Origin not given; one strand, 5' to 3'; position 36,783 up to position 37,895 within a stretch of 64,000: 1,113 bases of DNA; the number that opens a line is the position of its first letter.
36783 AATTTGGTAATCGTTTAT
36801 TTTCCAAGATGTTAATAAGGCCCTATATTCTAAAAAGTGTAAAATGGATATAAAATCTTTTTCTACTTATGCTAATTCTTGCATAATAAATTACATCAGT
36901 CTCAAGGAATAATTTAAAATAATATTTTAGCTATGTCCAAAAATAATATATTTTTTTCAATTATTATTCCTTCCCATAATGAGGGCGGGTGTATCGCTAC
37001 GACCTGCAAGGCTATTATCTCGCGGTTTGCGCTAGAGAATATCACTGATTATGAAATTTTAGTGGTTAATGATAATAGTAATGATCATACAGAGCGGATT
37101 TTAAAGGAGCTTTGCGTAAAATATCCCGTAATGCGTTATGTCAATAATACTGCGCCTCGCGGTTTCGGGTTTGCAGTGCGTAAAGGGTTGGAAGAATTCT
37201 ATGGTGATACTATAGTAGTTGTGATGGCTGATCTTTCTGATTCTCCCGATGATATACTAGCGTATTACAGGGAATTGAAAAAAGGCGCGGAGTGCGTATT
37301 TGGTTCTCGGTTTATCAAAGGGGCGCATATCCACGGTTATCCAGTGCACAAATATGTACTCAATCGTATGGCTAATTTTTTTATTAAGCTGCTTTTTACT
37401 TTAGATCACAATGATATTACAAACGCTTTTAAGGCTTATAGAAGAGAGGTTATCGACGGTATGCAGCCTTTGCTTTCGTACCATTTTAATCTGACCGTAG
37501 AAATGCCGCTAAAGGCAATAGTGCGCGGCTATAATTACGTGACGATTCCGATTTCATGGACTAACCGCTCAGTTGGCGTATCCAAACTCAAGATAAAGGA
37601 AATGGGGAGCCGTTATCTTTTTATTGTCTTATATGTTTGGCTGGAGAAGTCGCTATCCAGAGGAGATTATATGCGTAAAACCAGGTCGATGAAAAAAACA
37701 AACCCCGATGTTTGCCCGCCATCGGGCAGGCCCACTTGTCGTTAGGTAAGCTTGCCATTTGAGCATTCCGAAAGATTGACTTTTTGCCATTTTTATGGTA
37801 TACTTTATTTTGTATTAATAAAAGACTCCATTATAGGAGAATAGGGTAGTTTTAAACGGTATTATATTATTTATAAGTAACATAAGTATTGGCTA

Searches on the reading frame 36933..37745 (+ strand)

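Call 101: search_protein_families(library=ncbifam, proteins=[window:36933-37745:+], max_evalue=1e-8)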
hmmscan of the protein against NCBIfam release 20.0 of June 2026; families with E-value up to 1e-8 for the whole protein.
window:36933-37745:+ (270 aa): 6 families
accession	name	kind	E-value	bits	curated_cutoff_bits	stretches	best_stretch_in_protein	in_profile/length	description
TIGR04182.1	glyco_TIGR04182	equivalog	1e-15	57.9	325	1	9-220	3-202/293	S-layer glycoprotein N-glycosyltransferase AglJ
NF041391.1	DPhHxTase_Halo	equivalog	6.8e-15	54.6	375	1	34-222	17-195/213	dolichyl-phosphate hexose transferase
NF047588.1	GlcsyltransPgfSStrep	equivalog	8.3e-15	54.8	500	1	8-222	3-208/308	glycosyltransferase PgfS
NF007986.1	PRK10714.1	equivalog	4.1e-11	42.5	529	1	9-221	9-212/316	undecaprenyl-phosphate 4-deoxy-4-formamido-L-arabinose transferase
NF041865.1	EpsU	equivalog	4.2e-10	39.2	700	1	6-122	39-154/394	exopolysaccharide biosynthesis GT2 family glycosyltransferase EpsU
TIGR03937.1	PgaC_IcaA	equivalog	1.2e-09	37.7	422.3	1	7-100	46-135/407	poly-beta-1,6-N-acetyl-D-glucosamine synthase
